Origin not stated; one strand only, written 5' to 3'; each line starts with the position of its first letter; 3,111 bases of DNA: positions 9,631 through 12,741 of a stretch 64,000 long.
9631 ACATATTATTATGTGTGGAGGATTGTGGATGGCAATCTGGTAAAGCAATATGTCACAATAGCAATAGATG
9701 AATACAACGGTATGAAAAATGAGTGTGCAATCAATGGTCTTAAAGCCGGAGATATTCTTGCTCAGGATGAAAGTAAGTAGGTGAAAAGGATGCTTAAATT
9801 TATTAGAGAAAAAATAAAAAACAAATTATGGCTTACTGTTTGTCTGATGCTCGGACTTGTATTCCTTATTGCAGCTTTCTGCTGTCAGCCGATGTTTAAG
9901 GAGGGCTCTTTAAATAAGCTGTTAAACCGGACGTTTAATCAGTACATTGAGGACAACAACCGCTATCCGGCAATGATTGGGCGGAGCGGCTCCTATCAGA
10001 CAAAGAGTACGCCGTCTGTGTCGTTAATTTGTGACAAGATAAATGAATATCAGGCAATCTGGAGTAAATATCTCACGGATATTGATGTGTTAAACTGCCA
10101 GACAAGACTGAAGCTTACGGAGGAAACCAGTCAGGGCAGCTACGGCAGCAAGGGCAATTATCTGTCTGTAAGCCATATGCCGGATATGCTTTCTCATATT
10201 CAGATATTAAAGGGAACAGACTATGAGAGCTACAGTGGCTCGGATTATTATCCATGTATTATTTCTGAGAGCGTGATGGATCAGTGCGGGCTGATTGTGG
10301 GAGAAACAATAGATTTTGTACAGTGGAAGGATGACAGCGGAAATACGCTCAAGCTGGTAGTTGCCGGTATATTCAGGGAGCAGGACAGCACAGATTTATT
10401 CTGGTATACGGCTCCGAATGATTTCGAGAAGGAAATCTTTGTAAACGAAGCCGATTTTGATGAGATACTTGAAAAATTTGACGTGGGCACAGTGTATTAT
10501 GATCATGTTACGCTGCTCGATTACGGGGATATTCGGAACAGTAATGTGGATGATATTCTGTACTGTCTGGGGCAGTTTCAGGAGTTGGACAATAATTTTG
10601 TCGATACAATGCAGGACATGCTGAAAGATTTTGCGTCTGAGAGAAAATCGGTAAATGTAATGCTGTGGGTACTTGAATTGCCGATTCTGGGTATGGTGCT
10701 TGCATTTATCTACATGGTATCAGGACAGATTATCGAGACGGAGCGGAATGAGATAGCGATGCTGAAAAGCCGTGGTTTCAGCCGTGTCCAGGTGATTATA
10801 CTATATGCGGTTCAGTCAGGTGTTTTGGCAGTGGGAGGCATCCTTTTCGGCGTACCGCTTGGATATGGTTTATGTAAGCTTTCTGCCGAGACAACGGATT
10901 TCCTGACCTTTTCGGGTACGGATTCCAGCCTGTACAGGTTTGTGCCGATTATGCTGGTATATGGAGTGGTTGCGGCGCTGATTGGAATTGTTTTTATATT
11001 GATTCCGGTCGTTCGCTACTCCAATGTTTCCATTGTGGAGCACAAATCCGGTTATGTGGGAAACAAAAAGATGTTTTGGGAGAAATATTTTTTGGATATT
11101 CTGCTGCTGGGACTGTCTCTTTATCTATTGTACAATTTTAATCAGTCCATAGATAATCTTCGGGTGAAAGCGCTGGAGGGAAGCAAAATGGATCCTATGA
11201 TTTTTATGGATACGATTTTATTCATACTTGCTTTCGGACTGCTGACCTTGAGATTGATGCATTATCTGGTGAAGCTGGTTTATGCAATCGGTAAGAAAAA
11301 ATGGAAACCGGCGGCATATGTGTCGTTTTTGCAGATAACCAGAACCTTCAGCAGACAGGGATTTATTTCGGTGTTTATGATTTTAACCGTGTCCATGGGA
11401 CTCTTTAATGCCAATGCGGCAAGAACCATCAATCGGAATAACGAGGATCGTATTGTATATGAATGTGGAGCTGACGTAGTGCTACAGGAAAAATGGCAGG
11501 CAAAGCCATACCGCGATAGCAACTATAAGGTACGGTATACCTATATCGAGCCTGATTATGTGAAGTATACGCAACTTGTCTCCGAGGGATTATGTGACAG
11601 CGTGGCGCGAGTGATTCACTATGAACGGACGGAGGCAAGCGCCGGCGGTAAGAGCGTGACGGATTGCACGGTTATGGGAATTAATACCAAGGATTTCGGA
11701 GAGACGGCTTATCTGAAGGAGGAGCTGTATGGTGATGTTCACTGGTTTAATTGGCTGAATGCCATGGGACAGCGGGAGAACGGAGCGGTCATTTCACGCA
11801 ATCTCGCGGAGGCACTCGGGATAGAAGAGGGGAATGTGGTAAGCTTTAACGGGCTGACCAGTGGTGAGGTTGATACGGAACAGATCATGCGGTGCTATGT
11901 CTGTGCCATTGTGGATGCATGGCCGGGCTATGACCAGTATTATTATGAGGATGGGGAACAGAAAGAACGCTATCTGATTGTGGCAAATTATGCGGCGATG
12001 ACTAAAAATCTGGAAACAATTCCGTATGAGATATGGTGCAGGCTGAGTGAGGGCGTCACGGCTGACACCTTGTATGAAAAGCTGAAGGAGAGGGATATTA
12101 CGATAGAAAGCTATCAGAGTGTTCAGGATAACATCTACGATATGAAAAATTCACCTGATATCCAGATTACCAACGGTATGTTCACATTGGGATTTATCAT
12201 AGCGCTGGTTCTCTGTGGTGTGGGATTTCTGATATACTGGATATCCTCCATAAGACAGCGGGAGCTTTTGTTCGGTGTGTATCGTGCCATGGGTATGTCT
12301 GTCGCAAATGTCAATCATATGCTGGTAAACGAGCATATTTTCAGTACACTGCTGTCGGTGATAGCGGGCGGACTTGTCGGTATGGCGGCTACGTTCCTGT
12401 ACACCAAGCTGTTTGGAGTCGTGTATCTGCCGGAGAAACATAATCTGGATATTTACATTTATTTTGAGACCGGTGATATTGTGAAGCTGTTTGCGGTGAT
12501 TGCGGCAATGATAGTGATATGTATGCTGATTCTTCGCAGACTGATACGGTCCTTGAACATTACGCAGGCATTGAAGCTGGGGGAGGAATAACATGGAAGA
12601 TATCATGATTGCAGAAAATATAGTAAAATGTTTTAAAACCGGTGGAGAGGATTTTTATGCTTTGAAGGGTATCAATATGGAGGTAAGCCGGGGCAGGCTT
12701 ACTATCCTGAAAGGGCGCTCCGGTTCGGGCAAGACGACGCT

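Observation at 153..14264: TCS-linked, fully asymmetric MacB-type (type VII) ABC machine with three adaptor modules and two orphan lipoproteins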

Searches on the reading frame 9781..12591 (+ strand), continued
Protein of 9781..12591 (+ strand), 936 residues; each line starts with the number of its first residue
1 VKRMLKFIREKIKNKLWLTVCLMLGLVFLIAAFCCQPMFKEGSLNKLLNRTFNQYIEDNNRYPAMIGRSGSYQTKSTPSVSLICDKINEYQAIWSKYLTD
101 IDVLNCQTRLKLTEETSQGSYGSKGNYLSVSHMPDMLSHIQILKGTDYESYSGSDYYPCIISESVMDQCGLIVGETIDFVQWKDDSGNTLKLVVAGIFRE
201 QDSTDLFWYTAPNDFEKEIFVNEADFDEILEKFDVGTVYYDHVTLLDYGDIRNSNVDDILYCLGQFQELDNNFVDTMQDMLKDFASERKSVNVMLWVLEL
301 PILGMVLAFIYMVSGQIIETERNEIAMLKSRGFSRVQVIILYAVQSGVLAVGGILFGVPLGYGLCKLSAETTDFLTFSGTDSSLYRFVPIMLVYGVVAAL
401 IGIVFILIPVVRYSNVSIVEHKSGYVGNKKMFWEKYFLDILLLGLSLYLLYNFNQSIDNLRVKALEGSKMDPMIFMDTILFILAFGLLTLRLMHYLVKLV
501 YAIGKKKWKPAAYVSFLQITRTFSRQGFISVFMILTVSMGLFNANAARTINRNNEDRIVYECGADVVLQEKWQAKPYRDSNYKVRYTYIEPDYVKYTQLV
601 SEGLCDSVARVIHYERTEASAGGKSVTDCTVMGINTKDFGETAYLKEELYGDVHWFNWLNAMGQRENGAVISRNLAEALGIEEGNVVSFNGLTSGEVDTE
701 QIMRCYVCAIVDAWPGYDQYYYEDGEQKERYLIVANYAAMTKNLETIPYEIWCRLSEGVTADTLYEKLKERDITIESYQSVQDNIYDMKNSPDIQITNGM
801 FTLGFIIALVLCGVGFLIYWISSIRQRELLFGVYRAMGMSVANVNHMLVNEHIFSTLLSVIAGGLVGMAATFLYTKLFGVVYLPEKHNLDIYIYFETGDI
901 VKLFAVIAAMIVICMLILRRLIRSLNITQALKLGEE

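Call 53: search_protein_families(library=pfam, max_evalue=0.01, proteins=[L015:12789-14348:+, L015:7921-8982:+, L015:8989-11901:+, L012:14701-16269:+, L012:7535-9982:+, L012:13506-14621:+])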
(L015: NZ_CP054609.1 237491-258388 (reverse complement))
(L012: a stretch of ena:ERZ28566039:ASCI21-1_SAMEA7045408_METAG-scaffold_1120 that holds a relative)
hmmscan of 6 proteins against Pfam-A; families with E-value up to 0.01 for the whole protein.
L015:12789-14348:+ (520 aa): 1 family
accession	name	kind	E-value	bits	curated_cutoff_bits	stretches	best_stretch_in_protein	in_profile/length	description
PF01547.30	SBP_bac_1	-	3.7e-24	86.7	26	1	63-389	16-306/307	Bacterial extracellular solute-binding protein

L015:7921-8982:+ (354 aa): 6 families
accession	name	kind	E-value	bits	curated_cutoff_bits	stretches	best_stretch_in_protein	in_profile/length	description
PF13533.13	Biotin_lipoyl_2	-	4.4e-11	42.8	29.8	2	88-110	10-32/32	Biotin-lipoyl like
PF16576.10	HlyD_D23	-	1.4e-09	38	30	1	64-235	4-173/214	Barrel-sandwich domain of CusB or HlyD membrane-fusion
PF13437.12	HlyD_3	-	4e-07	31.2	22.2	1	172-242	1-74/106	HlyD family secretion protein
PF00364.28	Biotin_lipoyl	-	4.4e-06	26.9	22.1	0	174-201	4-36/73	Biotin-requiring enzyme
PF01551.29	Peptidase_M23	-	0.00011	22.8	28.7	1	67-111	31-74/96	Peptidase family M23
PF00358.26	PTS_EIIA_1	-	0.0013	18.9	27.2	0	84-117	79-111/127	phosphoenolpyruvate-dependent sugar phosphotransferase system, EIIA 1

L015:8989-11901:+ (971 aa): 2 families
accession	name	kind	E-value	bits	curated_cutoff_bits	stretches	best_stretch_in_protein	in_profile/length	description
PF02687.27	FtsX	-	4.9e-24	85.1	25.5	2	314-430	7-120/120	FtsX-like permease C-terminal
PF12704.14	MacB_PCD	-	1.1e-06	29.5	27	1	635-804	49-206/207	MacB-like periplasmic core domain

L012:14701-16269:+ (523 aa): 0 families

L012:7535-9982:+ (816 aa): 4 families
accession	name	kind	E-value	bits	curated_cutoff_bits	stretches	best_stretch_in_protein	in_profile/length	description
PF13533.13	Biotin_lipoyl_2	-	6.6e-12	45.4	29.8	1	450-477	5-32/32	Biotin-lipoyl like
PF16576.10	HlyD_D23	-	3.5e-10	39.9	30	1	568-650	94-179/214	Barrel-sandwich domain of CusB or HlyD membrane-fusion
PF13437.12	HlyD_3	-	5.6e-06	27.5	22.2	0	584-652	1-73/106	HlyD family secretion protein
PF00364.28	Biotin_lipoyl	-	1.2e-05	25.5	22.1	0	449-476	46-73/73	Biotin-requiring enzyme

L012:13506-14621:+ (372 aa): 5 families
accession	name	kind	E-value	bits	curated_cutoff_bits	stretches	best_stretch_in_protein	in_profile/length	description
PF00005.33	ABC_tran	-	5.3e-34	118.2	25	1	101-251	1-136/137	ABC transporter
PF13304.12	AAA_21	-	1.5e-06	28.9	27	0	201-286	220-302/304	AAA domain, putative AbiEii toxin, Type IV TA system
PF02463.25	SMC_N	-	4.9e-05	23.3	40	1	113-296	26-211/220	RecF/RecN/SMC N terminal domain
PF03193.22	RsgA_GTPase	-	0.0006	20.1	30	1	88-133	84-128/174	RsgA GTPase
PF13555.12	AAA_29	-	0.0021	18.2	27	1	107-128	18-39/61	P-loop containing region of AAA domain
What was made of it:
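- In Paenibacillus a solute-binding lipoprotein takes the lipoprotein slot (call 53).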

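Call 55: search_protein_families(library=pfam, max_evalue=0.001, proteins=[L002:5120-6643:+, L001:2161-3771:+, L009:4898-6418:+, L002:14479-15450:+, L007:11056-12048:+, L001:14488-15234:+])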
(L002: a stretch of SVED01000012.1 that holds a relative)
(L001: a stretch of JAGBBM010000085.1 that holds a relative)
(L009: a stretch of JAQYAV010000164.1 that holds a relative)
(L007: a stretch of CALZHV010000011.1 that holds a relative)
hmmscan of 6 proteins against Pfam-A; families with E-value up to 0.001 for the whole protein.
L002:5120-6643:+ (508 aa): 1 family
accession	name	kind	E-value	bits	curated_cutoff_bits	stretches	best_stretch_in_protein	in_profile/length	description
PF01943.22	Polysacc_synt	-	5.2e-05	23.2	28.2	1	9-286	3-265/274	Polysaccharide biosynthesis protein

L001:2161-3771:+ (537 aa): 0 families

L009:4898-6418:+ (507 aa): 1 family
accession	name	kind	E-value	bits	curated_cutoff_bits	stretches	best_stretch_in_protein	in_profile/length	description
PF01943.22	Polysacc_synt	-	4e-08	33.5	28.2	1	11-281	3-260/274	Polysaccharide biosynthesis protein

L002:14479-15450:+ (324 aa): 0 families

L007:11056-12048:+ (331 aa): 1 family
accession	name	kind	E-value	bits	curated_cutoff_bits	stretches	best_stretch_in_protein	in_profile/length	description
PF00753.33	Lactamase_B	-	2.5e-16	60.6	22.7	1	66-238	18-196/196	Metallo-beta-lactamase superfamily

L001:14488-15234:+ (249 aa): 1 family
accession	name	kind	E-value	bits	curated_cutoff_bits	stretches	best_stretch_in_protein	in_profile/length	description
PF07195.17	FliD_C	-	2.4e-09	37.4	25.4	1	150-243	106-201/236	Flagellar hook-associated protein 2 C-terminus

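Call 59: predict_structure(alignment_id=A2)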
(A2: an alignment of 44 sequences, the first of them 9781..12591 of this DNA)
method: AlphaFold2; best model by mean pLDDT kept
length: 936 residues; sequences in the alignment: 44
mean_pLDDT: 82.2   pTM: 0.72
mean pLDDT of the five models: 82.2, 82.0, 80.4, 78.1, 77.2
residues with pLDDT >= 90: 172; 70-90: 666; 50-70: 94; < 50: 4
segments of 3 or more residues with pLDDT < 50: none
pLDDT, mean of each block of 10 residues (from residue 1): 69 74 89 89 88 84 90 77 89 88 91 87 77 91 88 84 85 87 86 91 83 87 91 85 91 88 90 90 83 78 83 77 70 79 86 90 86 71 80 90 85 64 52 71 87 85 69 80 85 81 74 73 70 81 83 88 90 80 77 88 91 88 87 91 83 85 88 91 90 71 89 87 78 91 84 91 89 86 85 81 82 72 70 73 76 78 86 85 80 73 76 78 63 53
secondary structure, 60 per line:
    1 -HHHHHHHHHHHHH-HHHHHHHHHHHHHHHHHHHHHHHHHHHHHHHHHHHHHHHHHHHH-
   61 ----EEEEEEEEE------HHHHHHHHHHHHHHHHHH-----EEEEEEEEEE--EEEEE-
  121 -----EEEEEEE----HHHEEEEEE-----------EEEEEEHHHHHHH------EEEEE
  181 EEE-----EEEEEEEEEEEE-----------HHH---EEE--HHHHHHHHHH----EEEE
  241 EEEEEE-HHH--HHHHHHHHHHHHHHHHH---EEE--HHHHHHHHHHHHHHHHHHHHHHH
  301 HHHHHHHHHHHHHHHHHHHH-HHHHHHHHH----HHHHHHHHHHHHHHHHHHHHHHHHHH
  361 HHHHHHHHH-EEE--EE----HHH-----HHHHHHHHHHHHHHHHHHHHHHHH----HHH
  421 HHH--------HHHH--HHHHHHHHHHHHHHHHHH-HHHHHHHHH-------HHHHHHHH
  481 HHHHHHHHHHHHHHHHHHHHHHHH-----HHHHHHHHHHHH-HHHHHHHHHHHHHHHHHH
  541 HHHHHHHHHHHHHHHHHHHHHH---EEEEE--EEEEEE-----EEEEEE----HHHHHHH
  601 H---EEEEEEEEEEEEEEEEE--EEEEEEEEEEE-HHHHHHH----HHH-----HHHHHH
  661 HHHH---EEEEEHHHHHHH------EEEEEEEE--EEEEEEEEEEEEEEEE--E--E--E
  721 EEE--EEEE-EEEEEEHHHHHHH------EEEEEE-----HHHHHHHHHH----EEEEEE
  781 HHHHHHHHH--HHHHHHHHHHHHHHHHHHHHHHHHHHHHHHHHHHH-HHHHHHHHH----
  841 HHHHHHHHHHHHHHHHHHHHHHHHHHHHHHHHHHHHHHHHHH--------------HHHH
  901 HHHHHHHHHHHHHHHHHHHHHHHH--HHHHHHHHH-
elements in order (helices of 4 or more, strands of 3 or more residues): H2-14 H16-59 E65-73 H80-97 E103-112 E115-119 E126-132 E140-145 E157-162 H163-169 E176-183 E189-200 E218-220 H223-232 E237-246 H253-269 E273-275 H278-320 H322-330 H335-369 E371-373 H390-413 H418-423 H432-435 H438-455 H457-465 H473-504 H510-521 H523-562 E566-570 E573-578 E584-589 H594-601 E605-621 E624-634 H636-642 H655-664 E668-672 H673-679 E686-693 E696-711 E720-723 E726-729 E731-736 H737-743 E750-755 H761-770 E775-780 H781-789 H792-826 H828-836 H841-882 H897-924 H927-935
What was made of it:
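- Its AF2 model has pLDDT 82 (call 59).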

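Call 61: fold_search(model_id=the predicted structure, library=pdb)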
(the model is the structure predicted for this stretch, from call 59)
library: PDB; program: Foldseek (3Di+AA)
matches with E <= 10: 156; with E <= 0.001: 48
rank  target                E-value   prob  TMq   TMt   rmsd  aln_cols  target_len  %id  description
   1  9ge6_A                8.5e-20  1.00  0.40  0.45  15.5       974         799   12  Structure of E. coli YbbAP (released 2025-05-28)
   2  9ge7_A                9.6e-19  1.00  0.45  0.51  11.5       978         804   13  Structure of E. coli YbbAP with bound ATP analogue (released 2025-05-28)
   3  8s5g_A                1.5e-14  1.00  0.34  0.46  15.0       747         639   11  BceABS nucleotide-free state (released 2025-09-03)
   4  8g3a_A                7.9e-13  1.00  0.35  0.47  15.1       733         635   11  BceAB-S nucleotide free TM state 1 (released 2023-06-21)
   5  7tcg_A                3.6e-12  1.00  0.36  0.48  15.3       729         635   10  BceAB nucleotide-free conformation (released 2022-04-06)
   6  7tch_A                1.1e-11  1.00  0.38  0.51   8.9       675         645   12  BceAB E169Q variant ATP-bound conformation (released 2022-04-06)
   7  8g4c_A                3.4e-11  1.00  0.36  0.48  10.0       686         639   12  BceABS ATPgS high res TM (released 2023-06-21)
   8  9rld_E                1.7e-10  1.00  0.32  0.65   7.3       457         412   13  LolCDE complex with Lpp lipoprotein (released 2026-01-21)
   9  5gko_A                1.9e-10  1.00  0.30  0.41   7.4       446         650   13  Crystal structure of tripartite-type ABC transporter, MacB from Acinetobacter baumannii (released 2017-11-15)
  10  7arh_E                2.1e-10  1.00  0.30  0.61   7.0       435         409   14  LolCDE in complex with lipoprotein (released 2021-04-07)
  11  9rlc_E                7.4e-10  1.00  0.31  0.62   7.5       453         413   14  LolCDE complex with Lpp lipoprotein (released 2026-01-21)
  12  9xro_E                1.0e-09  1.00  0.29  0.60   6.4       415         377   13  LolCDE in complex with SMT-738_3 (released 2026-03-18)
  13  5lil_A                2.6e-09  1.00  0.24  0.32   9.4       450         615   15  Structure of Aggregatibacter actinomycetemcomitans MacB bound to ATPyS (P21) (released 2017-11-15)
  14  7mdx_A                4.0e-09  1.00  0.23  0.43  10.3       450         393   12  LolCDE nucleotide-free (released 2021-08-11)
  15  9rld_C                4.6e-09  1.00  0.24  0.46   9.7       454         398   11  LolCDE complex with Lpp lipoprotein (released 2026-01-21)
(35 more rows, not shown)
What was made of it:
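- On Type VII ABC transporters (MacB/FtsX superfamily): The model matches YbbP, BceB, LolC/E, MacB and HrtB (call 61). The whole-permease model also matches isolated periplasmic-domain structures of LolE, LolC, MacB and YknZ (call 61).
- BceB, LolE/C, MacB, Spr0695, YtrF, HrtB and the YknZ ECD follow (call 61). LolE and LolC are strong single-unit structural matches (TM-score normalised to the target of 0.60-0.65, call 61).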

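Call 91: find_encoding_contigs(protein=P0138, flank=10000, max_places=1)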
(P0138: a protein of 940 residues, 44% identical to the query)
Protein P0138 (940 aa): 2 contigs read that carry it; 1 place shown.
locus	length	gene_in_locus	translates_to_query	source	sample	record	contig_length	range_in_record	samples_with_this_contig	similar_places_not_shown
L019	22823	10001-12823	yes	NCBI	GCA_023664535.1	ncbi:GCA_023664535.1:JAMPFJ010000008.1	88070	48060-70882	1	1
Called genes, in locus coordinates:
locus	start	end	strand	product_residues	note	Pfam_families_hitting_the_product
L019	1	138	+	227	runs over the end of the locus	PF22548:AEP-TOTE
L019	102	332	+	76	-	PF22548:AEP-TOTE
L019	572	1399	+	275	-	PF19498:DUF6033 (faint)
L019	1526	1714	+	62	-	-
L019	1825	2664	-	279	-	-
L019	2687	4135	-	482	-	PF00672:HAMP, PF00512:HisKA, PF02518:HATPase_c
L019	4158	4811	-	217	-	PF00072:Response_reg, PF00486:Trans_reg_C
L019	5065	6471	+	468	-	-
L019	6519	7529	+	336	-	PF25984:BSH_YknX (weak), PF25975:CzcB_C, PF25989:YknX_C (weak)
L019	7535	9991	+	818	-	PF01551:Peptidase_M23 (faint), PF25917:BSH_RND (faint), PF00364:Biotin_lipoyl (faint), PF25973:BSH_CzcB (faint), PF25984:BSH_YknX (faint), PF25975:CzcB_C (weak), PF25989:YknX_C (faint)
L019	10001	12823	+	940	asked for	PF12704:MacB_PCD (faint), PF02687:FtsX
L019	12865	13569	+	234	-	PF00005:ABC_tran, PF13304:AAA_21 (faint)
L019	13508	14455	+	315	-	PF02463:SMC_N (weak), PF00005:ABC_tran, PF13304:AAA_21 (faint)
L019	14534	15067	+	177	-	PF00719:Pyrophosphatase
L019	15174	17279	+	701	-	PF00515:TPR_1 (faint), PF13181:TPR_8 (faint), PF13424:TPR_12 (weak), PF13428:TPR_14 (faint), PF17874:TPR_MalT (faint), PF13424:TPR_12, PF13228:DUF4037, PF13526:DUF4125, +2 more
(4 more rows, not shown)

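Call 92: find_encoding_contigs(protein=P0071, flank=10000, max_places=1)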
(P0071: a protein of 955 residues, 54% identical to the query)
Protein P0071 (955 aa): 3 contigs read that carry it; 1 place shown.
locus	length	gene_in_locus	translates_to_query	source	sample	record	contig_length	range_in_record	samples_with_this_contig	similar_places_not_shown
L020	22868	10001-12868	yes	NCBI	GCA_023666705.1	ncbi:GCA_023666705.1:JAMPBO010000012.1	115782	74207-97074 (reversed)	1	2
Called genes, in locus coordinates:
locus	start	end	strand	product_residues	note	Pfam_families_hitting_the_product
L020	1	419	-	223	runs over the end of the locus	PF00072:Response_reg, PF00486:Trans_reg_C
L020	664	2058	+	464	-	-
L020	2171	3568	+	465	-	-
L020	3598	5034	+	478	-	-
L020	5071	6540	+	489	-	-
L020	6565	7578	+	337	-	PF25967:RND-MFP_C (weak), PF25989:YknX_C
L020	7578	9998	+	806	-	PF00364:Biotin_lipoyl (faint), PF25917:BSH_RND (faint), PF25973:BSH_CzcB (faint), PF25984:BSH_YknX (faint), PF25989:YknX_C (faint)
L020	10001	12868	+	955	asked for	PF02687:FtsX, PF12704:MacB_PCD, PF02687:FtsX (weak)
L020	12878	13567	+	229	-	PF00005:ABC_tran, PF13304:AAA_21 (faint)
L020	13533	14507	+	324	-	PF00005:ABC_tran, PF02463:SMC_N (faint), PF13304:AAA_21 (faint)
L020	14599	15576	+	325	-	-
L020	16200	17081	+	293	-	PF11335:DUF3137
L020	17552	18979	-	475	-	PF00188:CAP (weak)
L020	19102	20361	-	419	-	PF01053:Cys_Met_Meta_PP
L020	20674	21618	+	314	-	PF01297:ZnuA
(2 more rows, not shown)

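Call 93: find_encoding_contigs(protein=P0047, flank=10000, max_places=1)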
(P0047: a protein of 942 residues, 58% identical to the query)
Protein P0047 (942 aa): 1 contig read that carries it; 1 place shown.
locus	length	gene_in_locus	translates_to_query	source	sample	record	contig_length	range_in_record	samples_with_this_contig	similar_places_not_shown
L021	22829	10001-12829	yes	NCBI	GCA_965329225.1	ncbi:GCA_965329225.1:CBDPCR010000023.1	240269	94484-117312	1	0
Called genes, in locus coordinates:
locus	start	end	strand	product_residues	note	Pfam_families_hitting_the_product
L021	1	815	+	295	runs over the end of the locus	PF00990:GGDEF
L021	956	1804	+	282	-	PF13240:Zn_Ribbon_1 (weak)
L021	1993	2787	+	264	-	-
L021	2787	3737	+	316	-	-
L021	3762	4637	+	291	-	PF19293:CdaA_N, PF02457:DAC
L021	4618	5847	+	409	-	PF07949:YbbR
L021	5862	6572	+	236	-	PF02146:SIR2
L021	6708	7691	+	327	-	PF25984:BSH_YknX, PF25967:RND-MFP_C (weak), PF25975:CzcB_C (weak), PF25989:YknX_C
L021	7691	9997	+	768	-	PF00364:Biotin_lipoyl (faint), PF25989:YknX_C (faint), PF25975:CzcB_C (faint)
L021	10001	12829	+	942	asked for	PF12704:MacB_PCD (faint), PF02687:FtsX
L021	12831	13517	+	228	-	PF00005:ABC_tran, PF13304:AAA_21 (faint)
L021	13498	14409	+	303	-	PF00005:ABC_tran, PF02463:SMC_N (faint), PF13304:AAA_21 (faint)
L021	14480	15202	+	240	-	PF00072:Response_reg, PF04397:LytTR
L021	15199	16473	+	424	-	PF14501:HATPase_c_5, PF02518:HATPase_c (faint)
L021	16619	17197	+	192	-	PF04647:AgrB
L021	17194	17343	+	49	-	-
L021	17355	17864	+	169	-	PF10916:DUF2712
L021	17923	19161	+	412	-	-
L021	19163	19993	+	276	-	-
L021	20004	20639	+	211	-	PF00005:ABC_tran, PF13304:AAA_21 (faint)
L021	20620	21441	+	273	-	PF10920:DUF2705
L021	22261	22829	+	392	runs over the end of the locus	PF00383:dCMP_cyt_deam_1, PF14437:MafB19-deam, PF01872:RibD_C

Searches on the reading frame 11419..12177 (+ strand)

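Call 49: search_protein_families(library=pfam, max_evalue=1, proteins=[window:11419-12177:+])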
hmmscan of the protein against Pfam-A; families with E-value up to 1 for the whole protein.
window:11419-12177:+ (253 aa): 2 families
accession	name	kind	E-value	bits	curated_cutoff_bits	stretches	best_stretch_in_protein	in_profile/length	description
PF12704.14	MacB_PCD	-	0.0033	18.2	27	1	58-224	65-206/207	MacB-like periplasmic core domain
PF09263.16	PEX-2N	-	0.097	13.4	30.5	1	109-140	45-76/83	Peroxisome biogenesis factor 1, N-terminal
